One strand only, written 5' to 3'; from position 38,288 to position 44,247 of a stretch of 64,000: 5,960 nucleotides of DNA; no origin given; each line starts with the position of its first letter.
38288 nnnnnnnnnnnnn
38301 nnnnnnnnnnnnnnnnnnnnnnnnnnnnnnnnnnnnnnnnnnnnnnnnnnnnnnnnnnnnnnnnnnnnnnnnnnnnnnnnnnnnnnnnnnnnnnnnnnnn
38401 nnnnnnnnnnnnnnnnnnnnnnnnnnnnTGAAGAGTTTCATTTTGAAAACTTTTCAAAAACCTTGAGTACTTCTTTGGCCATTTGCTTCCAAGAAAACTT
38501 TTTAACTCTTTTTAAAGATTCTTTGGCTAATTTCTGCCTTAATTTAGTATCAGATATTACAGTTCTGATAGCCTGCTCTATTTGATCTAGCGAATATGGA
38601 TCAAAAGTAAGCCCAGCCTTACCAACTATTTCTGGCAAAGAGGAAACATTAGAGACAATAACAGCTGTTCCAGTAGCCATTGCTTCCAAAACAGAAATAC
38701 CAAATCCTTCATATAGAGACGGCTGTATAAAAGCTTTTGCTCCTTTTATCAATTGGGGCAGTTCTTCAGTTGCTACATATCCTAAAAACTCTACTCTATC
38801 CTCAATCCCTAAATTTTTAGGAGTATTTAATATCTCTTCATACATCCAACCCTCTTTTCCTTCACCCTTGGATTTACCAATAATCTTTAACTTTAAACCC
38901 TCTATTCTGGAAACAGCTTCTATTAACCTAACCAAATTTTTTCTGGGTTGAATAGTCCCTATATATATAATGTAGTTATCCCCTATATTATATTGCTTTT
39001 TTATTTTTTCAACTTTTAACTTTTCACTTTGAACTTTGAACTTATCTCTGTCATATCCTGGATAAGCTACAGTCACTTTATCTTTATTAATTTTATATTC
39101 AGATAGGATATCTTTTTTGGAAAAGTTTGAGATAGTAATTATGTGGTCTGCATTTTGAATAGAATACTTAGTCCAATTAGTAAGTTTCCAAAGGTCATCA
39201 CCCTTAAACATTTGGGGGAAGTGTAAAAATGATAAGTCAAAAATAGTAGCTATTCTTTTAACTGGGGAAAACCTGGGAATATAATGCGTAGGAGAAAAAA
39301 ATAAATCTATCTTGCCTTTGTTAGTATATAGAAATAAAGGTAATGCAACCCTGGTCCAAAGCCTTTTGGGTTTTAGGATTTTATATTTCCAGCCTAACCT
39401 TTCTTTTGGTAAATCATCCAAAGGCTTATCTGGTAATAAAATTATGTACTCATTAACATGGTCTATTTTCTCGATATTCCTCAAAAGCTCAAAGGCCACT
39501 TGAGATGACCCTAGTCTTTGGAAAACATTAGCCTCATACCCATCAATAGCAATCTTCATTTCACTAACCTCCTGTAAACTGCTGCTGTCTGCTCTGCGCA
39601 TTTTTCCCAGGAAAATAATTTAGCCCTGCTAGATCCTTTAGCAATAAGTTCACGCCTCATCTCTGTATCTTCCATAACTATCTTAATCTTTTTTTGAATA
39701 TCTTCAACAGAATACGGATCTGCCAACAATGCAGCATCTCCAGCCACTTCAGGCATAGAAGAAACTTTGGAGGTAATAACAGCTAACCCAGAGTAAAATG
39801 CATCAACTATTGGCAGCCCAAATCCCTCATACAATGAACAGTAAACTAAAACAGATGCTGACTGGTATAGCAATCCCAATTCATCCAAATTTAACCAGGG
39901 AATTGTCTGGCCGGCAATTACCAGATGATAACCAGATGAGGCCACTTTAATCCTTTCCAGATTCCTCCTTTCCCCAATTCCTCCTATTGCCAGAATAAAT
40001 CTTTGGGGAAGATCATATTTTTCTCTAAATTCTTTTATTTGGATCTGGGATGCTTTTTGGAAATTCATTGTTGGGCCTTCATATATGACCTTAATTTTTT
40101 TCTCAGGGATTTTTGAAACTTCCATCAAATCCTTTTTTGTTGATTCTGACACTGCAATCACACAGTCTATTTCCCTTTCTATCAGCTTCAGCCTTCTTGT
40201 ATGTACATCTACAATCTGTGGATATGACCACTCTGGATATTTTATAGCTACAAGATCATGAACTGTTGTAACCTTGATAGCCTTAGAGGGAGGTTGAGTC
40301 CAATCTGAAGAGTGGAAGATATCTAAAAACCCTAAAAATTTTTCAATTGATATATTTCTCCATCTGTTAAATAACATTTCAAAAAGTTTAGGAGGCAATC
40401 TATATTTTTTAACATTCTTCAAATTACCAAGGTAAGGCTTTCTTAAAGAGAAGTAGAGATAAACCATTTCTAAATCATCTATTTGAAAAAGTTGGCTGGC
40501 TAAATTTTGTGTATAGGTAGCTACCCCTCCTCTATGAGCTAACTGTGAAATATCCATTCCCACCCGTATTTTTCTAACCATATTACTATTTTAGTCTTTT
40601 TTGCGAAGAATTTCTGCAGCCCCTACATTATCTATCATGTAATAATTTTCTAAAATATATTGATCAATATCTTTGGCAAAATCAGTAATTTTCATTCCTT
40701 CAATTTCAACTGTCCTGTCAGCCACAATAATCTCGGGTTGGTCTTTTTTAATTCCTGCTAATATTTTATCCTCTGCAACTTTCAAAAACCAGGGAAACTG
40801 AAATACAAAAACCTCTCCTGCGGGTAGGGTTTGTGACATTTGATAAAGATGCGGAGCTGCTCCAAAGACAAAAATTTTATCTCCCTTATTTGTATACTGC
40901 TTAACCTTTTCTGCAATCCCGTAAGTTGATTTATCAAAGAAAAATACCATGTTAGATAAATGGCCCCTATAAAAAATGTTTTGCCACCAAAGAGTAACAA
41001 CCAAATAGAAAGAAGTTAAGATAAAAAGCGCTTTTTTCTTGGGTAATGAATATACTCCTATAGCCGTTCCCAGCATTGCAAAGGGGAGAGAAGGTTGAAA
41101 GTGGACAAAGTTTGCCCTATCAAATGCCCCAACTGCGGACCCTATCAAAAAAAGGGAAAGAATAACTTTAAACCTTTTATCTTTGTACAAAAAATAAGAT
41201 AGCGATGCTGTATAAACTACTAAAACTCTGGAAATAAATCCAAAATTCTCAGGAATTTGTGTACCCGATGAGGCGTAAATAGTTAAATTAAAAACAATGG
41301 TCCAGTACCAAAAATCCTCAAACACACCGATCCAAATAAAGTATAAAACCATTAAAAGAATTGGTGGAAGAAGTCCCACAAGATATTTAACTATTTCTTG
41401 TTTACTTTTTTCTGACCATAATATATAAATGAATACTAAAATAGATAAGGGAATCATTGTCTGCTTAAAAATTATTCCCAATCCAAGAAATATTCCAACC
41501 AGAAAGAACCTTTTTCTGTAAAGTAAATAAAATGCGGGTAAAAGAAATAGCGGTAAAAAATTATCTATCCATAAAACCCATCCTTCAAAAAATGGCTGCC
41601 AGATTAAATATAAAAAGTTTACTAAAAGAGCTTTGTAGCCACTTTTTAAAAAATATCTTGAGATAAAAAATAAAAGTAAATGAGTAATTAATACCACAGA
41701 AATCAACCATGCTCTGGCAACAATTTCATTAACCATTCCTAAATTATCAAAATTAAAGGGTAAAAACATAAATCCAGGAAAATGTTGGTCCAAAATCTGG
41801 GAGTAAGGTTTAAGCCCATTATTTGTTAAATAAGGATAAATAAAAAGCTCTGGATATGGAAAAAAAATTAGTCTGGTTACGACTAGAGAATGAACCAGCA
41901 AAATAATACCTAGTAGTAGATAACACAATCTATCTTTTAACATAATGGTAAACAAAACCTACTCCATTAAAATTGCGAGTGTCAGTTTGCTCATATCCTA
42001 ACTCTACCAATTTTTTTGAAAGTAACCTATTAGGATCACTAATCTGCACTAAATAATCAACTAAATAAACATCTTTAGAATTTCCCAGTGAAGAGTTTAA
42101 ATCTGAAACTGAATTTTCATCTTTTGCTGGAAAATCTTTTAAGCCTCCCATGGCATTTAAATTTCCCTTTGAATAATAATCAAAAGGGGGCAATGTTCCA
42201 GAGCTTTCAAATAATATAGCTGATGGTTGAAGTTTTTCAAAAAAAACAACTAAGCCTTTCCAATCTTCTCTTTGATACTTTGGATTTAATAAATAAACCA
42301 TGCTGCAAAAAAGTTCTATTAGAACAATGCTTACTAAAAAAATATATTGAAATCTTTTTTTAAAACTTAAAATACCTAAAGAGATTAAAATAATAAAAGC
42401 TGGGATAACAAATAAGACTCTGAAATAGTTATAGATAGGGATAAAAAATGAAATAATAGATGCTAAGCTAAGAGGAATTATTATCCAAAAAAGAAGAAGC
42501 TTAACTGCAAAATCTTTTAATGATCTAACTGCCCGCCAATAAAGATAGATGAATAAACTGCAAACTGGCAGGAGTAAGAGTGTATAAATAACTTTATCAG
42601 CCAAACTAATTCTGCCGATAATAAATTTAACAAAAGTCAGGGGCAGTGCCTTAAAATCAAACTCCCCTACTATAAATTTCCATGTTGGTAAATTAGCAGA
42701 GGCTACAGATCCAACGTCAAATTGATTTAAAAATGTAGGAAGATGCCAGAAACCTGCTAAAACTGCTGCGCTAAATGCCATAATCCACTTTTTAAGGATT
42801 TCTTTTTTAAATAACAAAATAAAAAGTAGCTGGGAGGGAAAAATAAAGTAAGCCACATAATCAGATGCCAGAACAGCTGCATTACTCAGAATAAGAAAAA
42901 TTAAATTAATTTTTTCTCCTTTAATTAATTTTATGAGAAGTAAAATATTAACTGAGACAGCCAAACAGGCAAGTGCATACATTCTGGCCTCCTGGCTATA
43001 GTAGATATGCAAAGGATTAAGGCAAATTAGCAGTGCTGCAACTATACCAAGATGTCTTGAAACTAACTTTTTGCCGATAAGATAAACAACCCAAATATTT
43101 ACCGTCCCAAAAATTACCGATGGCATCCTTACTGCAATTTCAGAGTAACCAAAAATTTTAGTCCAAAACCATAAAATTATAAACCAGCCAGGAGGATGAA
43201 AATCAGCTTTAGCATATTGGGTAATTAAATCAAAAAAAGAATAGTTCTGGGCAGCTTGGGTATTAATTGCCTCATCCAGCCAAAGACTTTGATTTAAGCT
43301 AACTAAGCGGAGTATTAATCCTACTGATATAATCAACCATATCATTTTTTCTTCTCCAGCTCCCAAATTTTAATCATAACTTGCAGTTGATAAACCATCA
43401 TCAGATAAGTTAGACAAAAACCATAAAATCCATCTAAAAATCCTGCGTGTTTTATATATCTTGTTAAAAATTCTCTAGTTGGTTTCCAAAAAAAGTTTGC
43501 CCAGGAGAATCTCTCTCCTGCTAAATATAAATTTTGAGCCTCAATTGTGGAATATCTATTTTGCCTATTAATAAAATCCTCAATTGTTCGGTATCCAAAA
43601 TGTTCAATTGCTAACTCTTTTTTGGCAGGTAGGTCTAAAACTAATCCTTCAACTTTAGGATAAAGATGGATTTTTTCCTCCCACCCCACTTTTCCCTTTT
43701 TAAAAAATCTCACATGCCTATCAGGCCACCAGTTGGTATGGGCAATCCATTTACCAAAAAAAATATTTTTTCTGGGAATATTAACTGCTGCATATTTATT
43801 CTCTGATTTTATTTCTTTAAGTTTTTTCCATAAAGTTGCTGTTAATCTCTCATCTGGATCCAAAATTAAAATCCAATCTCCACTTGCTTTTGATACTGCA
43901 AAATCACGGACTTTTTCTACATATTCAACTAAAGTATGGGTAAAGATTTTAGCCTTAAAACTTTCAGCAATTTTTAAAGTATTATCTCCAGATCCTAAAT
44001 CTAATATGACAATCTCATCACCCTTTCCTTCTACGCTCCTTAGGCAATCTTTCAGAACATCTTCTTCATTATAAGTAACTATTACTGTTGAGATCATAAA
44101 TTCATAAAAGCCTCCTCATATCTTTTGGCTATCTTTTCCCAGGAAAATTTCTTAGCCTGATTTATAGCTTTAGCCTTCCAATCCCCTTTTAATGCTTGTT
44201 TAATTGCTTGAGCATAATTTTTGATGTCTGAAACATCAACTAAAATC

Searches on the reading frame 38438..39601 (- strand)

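Call 15: search_protein_families(library=pfam, proteins=[window:38438-39601:-], max_evalue=0.0001)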
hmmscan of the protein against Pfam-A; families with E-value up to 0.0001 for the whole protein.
window:38438-39601:- (387 aa): 5 families
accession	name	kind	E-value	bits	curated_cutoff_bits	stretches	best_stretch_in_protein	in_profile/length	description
PF00534.26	Glycos_transf_1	-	1.3e-37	129.5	26.4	1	198-363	3-170/172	Glycosyl transferases group 1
PF13692.12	Glyco_trans_1_4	-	6.7e-29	101.4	27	1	209-351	2-142/142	Glycosyl transferases group 1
PF13524.12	Glyco_trans_1_2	-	1.6e-11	44.8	25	1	224-379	3-143/144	Glycosyl transferase-like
PF13439.12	Glyco_transf_4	-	1.8e-08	35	28.5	1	87-186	62-169/170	Glycosyltransferase Family 4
PF20706.3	GT4-conflict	-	1.1e-07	31.6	26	1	269-376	262-383/385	Family 4 Glycosyltransferase in conflict systems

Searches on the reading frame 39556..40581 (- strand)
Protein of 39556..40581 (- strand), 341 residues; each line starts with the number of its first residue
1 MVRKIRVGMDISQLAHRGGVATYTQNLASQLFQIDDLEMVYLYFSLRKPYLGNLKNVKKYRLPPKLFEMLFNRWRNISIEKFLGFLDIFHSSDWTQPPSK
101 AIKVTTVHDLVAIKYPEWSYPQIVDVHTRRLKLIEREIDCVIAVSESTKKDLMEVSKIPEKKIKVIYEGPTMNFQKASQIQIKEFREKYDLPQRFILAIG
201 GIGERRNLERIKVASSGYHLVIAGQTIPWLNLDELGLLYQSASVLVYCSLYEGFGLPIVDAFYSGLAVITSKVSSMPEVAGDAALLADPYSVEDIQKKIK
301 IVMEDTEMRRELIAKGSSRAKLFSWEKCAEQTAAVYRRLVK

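Call 5: search_protein_families(library=pfam, proteins=[window:39556-40581:-], max_evalue=0.01)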
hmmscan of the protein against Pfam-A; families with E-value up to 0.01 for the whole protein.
window:39556-40581:- (341 aa): 4 families
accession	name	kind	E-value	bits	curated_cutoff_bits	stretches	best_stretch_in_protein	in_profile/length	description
PF00534.26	Glycos_transf_1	-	1.5e-20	73.9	26.4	1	150-316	3-169/172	Glycosyl transferases group 1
PF13692.12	Glyco_trans_1_4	-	1.3e-13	51.9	27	1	176-305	15-142/142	Glycosyl transferases group 1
PF13439.12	Glyco_transf_4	-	7.4e-11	42.8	28.5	1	18-169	2-165/170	Glycosyltransferase Family 4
PF13524.12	Glyco_trans_1_2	-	0.0019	18.6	25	1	216-327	13-137/144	Glycosyl transferase-like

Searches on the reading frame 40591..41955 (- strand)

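Call 5: search_protein_families(library=pfam, proteins=[window:40591-41955:-], max_evalue=0.01)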
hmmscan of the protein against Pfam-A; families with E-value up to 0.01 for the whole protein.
window:40591-41955:- (454 aa): 1 family
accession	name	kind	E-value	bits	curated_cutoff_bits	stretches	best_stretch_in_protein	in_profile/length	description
PF13231.12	PMT_2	-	0.00039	21.1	26.1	1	72-202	16-155/160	Dolichyl-phosphate-mannose-protein mannosyltransferase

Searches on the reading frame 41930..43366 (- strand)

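Call 5: search_protein_families(library=pfam, proteins=[window:41930-43366:-], max_evalue=0.01)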
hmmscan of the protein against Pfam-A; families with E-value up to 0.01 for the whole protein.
window:41930-43366:- (478 aa): 1 family
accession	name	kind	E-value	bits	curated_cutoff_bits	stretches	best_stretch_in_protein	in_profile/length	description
PF13231.12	PMT_2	-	5e-13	50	26.1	1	57-206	2-154/160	Dolichyl-phosphate-mannose-protein mannosyltransferase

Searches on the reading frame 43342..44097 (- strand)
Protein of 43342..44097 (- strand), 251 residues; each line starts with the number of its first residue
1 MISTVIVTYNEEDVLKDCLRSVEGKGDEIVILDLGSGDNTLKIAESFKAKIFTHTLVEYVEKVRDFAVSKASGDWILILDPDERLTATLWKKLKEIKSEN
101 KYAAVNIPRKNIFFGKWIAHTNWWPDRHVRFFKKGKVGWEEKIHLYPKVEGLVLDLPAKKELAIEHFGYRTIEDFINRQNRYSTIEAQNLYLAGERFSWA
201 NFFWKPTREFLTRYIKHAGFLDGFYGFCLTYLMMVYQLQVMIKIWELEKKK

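Call 5: search_protein_families(library=pfam, proteins=[window:43342-44097:-], max_evalue=0.01)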
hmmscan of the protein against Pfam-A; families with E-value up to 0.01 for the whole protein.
window:43342-44097:- (251 aa): 2 families
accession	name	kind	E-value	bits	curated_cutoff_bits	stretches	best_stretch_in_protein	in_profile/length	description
PF00535.33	Glycos_transf_2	-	3.4e-19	69.8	23.3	1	3-135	1-141/168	Glycosyl transferase family 2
PF13704.12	Glyco_tranf_2_4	-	0.0038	18.1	27.5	1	10-86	2-85/98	Glycosyl transferase family 2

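Call 10: search_protein_families(library=ncbifam, proteins=[window:43342-44097:-], max_evalue=0.001)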
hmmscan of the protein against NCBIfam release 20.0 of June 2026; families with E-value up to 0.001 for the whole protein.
window:43342-44097:- (251 aa): 8 families
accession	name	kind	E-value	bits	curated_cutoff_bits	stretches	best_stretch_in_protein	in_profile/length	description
TIGR04195.1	S_glycosyl_SunS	equivalog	3.3e-12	46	350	1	2-203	59-259/421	SunS family peptide S-glycosyltransferase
TIGR04283.1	glyco_like_mftF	equivalog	1.4e-09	37.9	182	1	2-110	1-114/221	TIGR04283 family arsenosugar biosynthesis glycosyltransferase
NF007482.0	PRK10073.1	equivalog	3e-08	33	423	1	2-101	8-114/334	glycosyltransferase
NF038302.1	EPS_HpsE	equivalog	0.00014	20.9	300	1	3-90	4-103/307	hormogonium polysaccharide biosynthesis glycosyltransferase HpsE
NF041875.1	EPS_EpsD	equivalog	0.00018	21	370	1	2-96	1-103/325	exopolysaccharide biosynthesis glycosyltransferase EpsD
NF050050.1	ProtGlycPglI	equivalog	0.00052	19.5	500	1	2-95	4-106/306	GalNAc(5)-diNAcBac-PP-undecaprenol beta-1,3-glucosyltransferase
NF038299.1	EPS_HpsN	equivalog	0.00059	18.9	425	0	1-91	2-100/317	hormogonium polysaccharide biosynthesis glycosyltransferase HpsN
TIGR03111.1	glyc2_xrt_Gpos1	hypoth_equivalog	0.00087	18.2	363.95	0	2-92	51-151/439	TIGR03111 family XrtG-associated glycosyltransferase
